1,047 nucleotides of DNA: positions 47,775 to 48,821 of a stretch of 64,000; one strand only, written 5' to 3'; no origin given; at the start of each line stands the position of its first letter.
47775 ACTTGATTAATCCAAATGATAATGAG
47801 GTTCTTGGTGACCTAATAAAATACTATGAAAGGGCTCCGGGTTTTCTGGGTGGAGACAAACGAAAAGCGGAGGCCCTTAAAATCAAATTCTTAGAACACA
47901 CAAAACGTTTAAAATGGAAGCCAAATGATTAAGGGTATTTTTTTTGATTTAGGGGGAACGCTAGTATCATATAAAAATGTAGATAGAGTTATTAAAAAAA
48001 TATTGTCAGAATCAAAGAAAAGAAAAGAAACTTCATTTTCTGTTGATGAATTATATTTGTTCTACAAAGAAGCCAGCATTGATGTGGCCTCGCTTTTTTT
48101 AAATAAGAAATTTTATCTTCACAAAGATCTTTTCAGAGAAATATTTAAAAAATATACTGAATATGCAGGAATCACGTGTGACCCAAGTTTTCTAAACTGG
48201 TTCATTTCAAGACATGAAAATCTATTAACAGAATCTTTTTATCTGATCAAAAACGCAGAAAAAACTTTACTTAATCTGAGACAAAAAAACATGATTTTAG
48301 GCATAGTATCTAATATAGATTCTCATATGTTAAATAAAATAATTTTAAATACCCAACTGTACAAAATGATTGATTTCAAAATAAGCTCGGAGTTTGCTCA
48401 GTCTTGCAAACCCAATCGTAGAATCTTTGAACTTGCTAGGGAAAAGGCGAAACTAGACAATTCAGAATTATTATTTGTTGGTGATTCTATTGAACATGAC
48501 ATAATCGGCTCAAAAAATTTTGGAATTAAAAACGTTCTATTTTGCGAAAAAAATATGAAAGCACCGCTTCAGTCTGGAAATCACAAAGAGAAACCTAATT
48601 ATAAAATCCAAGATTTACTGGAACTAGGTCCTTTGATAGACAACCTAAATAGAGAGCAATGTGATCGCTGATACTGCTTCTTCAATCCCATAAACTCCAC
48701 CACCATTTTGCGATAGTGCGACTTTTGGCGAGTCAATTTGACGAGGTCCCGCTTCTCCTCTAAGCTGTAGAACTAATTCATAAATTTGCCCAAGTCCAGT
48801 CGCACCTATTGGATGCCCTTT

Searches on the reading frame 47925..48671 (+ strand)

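Call 17: search_protein_families(library=ncbifam, proteins=[window:47925-48671:+])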
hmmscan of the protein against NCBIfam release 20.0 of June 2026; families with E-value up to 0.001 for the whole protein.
window:47925-48671:+ (248 aa): 29 families (the best 25 are shown)
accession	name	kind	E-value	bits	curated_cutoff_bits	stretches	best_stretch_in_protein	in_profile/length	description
TIGR02253.1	CTE7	subfamily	5.4e-28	98.3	169.75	1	1-234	1-220/221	TIGR02253 family HAD-type hydrolase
TIGR02252.1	DREG-2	subfamily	1e-23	84.2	155.2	1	4-205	2-203/203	HAD hydrolase, REG-2-like, family IA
TIGR02254.1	YjjG_YfnB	equivalog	2.3e-23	82.8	159.9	1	2-234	1-219/223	YjjG family noncanonical pyrimidine nucleotidase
NF053830.1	RUBPPhHalo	equivalog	5.3e-18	65.5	330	1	3-234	3-230/234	ribulose-1,5-bisphosphate 5-phosphatase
NF006976.0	PRK09449.1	equivalog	3.2e-14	53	183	1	107-237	96-221/225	pyrimidine 5'-nucleotidase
TIGR01428.1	HAD_type_II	equivalog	1.5e-12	48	125.4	1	2-204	1-188/197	haloacid dehalogenase type II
NF009804.0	PRK13288.1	equivalog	2.5e-12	46.7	218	1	2-240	3-212/215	pyrophosphatase PpaX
TIGR01549.1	HAD-SF-IA-v1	subfamily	5.5e-12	46.3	23.3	1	119-200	73-149/149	HAD-IA family hydrolase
NF009695.0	PRK13222.1-2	equivalog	3.8e-11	42.9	225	1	92-204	80-191/226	phosphoglycolate phosphatase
NF052576.1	PymNtasePynAStpc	equivalog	2.8e-09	36.9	350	1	5-238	6-227/229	pyrimidine 5'-nucleotidase PynA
TIGR01449.2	PGP_bact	equivalog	3.6e-08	33.2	180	1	91-209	70-187/213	phosphoglycolate phosphatase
TIGR02247.1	HAD-1A3-hyp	subfamily_domain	4.1e-08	33.2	125.4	1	2-205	2-194/211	epoxide hydrolase N-terminal domain-like phosphatase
TIGR01662.1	HAD-SF-IIIA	subfamily_domain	5.7e-08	32.9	44.6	1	105-206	24-138/141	HAD-IIIA family hydrolase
TIGR01460.1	HAD-SF-IIA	subfamily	4e-07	30.1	100.15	1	112-206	143-243/246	HAD-IIA family hydrolase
TIGR01509.1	HAD-SF-IA-v3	subfamily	8.2e-07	29.3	29.4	1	107-205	66-153/154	HAD-IA family hydrolase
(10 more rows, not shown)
